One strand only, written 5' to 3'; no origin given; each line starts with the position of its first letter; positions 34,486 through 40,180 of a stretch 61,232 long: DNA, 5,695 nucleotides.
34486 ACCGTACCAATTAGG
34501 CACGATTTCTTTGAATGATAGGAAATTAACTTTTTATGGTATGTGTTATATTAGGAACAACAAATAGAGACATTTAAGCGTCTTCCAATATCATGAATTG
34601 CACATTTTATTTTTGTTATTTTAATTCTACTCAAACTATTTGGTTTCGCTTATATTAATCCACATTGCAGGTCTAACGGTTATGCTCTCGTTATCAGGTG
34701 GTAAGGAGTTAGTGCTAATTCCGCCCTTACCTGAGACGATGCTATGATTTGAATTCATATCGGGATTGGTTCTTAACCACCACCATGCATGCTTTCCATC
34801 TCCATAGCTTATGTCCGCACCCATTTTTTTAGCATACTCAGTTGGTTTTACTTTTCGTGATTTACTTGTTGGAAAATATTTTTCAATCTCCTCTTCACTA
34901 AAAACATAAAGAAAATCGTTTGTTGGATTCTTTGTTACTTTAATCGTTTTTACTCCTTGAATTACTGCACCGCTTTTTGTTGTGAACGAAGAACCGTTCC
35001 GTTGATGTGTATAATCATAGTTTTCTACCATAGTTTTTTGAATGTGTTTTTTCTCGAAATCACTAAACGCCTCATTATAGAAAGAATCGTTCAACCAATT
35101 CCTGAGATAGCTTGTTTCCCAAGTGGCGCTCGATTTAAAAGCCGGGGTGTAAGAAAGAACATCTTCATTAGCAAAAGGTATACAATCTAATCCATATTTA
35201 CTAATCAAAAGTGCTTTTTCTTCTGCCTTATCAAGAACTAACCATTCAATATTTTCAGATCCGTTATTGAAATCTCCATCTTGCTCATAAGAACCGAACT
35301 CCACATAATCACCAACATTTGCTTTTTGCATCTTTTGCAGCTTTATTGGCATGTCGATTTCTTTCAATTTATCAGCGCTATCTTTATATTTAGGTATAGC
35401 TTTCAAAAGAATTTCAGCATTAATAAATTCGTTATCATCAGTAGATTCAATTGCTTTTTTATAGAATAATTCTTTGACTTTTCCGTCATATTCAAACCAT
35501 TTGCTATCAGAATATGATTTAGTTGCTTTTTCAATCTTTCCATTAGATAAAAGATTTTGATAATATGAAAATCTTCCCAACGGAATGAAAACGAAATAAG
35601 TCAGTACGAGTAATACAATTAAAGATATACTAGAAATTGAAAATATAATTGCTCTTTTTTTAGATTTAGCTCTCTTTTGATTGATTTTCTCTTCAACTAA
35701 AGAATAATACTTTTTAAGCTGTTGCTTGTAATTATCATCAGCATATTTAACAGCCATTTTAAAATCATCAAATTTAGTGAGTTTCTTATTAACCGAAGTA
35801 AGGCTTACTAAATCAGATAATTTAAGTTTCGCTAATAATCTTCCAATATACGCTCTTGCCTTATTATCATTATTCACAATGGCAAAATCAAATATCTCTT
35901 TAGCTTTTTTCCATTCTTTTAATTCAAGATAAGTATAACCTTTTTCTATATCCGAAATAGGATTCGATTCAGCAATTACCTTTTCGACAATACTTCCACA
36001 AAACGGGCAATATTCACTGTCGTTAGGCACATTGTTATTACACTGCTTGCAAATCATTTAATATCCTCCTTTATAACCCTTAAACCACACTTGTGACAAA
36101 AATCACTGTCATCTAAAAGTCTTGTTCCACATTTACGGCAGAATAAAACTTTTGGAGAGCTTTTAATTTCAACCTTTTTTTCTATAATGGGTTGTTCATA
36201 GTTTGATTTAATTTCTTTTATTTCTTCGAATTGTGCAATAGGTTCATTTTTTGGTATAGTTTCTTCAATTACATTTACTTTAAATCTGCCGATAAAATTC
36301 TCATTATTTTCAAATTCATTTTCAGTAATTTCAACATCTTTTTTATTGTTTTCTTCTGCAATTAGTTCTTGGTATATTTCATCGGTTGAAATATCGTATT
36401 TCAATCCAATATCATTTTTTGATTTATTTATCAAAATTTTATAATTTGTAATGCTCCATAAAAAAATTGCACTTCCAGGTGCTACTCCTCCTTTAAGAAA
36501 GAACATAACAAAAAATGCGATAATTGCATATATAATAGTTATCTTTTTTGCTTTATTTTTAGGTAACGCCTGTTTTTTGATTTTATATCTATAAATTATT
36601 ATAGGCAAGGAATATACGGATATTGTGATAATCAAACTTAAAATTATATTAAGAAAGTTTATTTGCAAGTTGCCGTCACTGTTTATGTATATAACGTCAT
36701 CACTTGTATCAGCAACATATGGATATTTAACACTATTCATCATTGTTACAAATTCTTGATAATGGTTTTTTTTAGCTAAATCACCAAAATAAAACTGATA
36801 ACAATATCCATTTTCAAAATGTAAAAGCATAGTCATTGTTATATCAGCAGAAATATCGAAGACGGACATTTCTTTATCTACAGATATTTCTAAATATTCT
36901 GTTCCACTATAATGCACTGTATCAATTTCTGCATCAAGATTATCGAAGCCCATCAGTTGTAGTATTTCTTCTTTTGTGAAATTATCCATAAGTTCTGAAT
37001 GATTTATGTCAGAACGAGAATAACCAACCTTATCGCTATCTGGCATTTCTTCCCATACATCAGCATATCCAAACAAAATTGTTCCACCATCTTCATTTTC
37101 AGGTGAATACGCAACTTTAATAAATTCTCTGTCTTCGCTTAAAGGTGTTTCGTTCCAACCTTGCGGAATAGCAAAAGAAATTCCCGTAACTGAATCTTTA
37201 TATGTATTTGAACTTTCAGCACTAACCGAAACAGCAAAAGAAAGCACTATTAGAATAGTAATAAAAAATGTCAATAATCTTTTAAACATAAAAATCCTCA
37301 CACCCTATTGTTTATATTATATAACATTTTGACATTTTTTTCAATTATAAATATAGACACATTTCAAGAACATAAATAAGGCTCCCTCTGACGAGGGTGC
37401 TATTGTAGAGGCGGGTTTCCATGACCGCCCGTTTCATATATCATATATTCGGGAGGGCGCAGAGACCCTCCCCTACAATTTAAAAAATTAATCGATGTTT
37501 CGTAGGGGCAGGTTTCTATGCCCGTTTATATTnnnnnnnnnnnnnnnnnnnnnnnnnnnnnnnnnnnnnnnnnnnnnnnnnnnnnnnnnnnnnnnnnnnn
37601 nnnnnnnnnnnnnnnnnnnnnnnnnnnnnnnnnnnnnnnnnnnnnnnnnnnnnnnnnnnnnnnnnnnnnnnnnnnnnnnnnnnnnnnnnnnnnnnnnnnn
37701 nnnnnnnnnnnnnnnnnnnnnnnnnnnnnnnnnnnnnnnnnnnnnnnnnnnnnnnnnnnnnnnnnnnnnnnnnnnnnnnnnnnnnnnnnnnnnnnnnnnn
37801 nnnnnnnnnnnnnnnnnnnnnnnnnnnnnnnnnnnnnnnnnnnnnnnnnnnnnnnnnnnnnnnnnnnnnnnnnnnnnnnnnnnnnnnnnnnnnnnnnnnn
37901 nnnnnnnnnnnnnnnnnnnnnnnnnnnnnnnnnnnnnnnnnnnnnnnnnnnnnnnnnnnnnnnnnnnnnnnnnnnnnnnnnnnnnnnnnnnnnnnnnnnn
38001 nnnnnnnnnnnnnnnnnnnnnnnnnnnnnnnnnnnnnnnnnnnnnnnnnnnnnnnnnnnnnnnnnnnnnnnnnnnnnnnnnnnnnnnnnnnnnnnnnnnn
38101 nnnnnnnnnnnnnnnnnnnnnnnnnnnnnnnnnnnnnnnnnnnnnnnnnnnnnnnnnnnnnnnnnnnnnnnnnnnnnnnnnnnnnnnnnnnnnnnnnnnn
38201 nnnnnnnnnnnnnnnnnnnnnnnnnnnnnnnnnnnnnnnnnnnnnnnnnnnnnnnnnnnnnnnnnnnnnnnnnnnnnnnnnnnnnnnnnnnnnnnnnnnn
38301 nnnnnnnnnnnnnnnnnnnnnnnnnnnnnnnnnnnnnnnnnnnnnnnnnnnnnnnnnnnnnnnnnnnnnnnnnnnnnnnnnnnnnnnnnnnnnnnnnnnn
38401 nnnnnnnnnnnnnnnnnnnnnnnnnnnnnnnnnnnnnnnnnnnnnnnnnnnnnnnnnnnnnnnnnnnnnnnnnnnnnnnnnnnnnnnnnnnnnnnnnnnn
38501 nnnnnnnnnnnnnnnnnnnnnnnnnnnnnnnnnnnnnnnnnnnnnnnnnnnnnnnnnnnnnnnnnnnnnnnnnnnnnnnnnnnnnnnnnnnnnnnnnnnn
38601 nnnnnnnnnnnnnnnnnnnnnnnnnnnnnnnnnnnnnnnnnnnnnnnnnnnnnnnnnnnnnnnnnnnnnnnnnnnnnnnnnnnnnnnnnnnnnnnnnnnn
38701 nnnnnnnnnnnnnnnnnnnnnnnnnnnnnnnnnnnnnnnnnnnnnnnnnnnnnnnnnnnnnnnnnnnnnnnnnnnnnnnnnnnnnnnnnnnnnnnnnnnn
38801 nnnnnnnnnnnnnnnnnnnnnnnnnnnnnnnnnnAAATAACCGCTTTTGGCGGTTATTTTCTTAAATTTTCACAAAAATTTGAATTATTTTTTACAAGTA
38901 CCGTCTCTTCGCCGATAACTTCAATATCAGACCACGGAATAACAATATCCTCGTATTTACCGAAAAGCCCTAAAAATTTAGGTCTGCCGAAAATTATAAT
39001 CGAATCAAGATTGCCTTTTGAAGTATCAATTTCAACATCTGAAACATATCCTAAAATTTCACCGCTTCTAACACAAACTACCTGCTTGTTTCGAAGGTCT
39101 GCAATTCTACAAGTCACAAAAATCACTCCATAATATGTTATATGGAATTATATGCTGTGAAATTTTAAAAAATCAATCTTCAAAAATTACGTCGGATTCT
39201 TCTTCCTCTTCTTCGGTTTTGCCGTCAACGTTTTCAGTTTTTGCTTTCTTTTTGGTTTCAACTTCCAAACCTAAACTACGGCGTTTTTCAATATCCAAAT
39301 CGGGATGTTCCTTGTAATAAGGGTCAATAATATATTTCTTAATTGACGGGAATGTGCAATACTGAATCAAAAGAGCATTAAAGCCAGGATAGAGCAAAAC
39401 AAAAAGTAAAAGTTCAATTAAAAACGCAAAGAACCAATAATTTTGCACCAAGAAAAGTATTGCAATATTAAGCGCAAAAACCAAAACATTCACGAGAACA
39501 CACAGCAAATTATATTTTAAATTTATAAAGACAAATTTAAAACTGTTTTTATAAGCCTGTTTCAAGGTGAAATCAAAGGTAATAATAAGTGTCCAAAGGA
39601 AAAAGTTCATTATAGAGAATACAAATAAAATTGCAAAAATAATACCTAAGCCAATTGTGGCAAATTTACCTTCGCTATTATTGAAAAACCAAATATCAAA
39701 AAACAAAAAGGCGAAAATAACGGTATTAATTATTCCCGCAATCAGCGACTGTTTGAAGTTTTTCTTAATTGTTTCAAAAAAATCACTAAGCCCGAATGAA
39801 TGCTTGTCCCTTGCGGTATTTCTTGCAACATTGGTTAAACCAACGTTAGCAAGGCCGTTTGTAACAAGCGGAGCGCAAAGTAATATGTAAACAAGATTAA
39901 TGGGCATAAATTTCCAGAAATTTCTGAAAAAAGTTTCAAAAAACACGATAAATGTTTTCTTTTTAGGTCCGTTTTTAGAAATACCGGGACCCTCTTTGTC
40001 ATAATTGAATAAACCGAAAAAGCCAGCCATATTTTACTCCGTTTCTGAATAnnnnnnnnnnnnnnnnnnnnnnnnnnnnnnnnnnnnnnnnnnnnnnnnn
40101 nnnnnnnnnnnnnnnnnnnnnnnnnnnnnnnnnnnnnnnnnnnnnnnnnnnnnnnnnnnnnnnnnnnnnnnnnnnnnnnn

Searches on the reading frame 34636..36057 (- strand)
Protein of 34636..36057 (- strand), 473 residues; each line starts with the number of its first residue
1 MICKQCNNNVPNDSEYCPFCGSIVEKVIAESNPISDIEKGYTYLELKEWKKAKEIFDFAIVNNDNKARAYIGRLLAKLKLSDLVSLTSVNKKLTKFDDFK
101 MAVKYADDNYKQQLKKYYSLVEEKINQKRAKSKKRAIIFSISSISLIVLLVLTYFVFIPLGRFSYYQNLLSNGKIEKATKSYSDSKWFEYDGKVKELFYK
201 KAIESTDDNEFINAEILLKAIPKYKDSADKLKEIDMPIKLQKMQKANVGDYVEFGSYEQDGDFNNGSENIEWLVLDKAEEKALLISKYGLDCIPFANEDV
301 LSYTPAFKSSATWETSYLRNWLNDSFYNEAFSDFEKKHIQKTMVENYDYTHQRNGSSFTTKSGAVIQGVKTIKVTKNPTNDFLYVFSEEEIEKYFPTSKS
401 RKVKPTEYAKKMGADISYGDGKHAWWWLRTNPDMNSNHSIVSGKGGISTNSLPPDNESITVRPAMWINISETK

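Call 9: search_protein_families(library=pfam, proteins=[window:34636-36057:-])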
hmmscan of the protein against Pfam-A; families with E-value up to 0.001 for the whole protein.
window:34636-36057:- (473 aa): 2 families
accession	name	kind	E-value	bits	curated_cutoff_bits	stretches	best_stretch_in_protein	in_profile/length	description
PF19789.6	DUF6273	-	2.5e-17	63.7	23.5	1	280-468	2-171/172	Domain of unknown function (DUF6273)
PF10571.15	UPF0547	-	0.00029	21.3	29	1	3-21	3-21/26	Uncharacterised protein family UPF0547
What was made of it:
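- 34414..37685 (-): Cassette 2, core to core. It holds the spoIVB 3' end in use (37533-37685), GC-rich hairpin repeats, a Zn-ribbon protein (36054-37301), a DUF6273 protein (34636-36057) and module copy 2 (34414-34566). It has no recombinase. Pfam (call 9).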

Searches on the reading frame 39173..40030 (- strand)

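Call 9: search_protein_families(library=pfam, proteins=[window:39173-40030:-])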
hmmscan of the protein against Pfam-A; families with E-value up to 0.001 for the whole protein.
window:39173-40030:- (285 aa): 1 family
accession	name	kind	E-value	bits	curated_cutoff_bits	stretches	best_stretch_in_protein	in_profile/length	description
PF04854.19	DUF624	-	3.5e-11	43.5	24.2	1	42-113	2-77/77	Protein of unknown function, DUF624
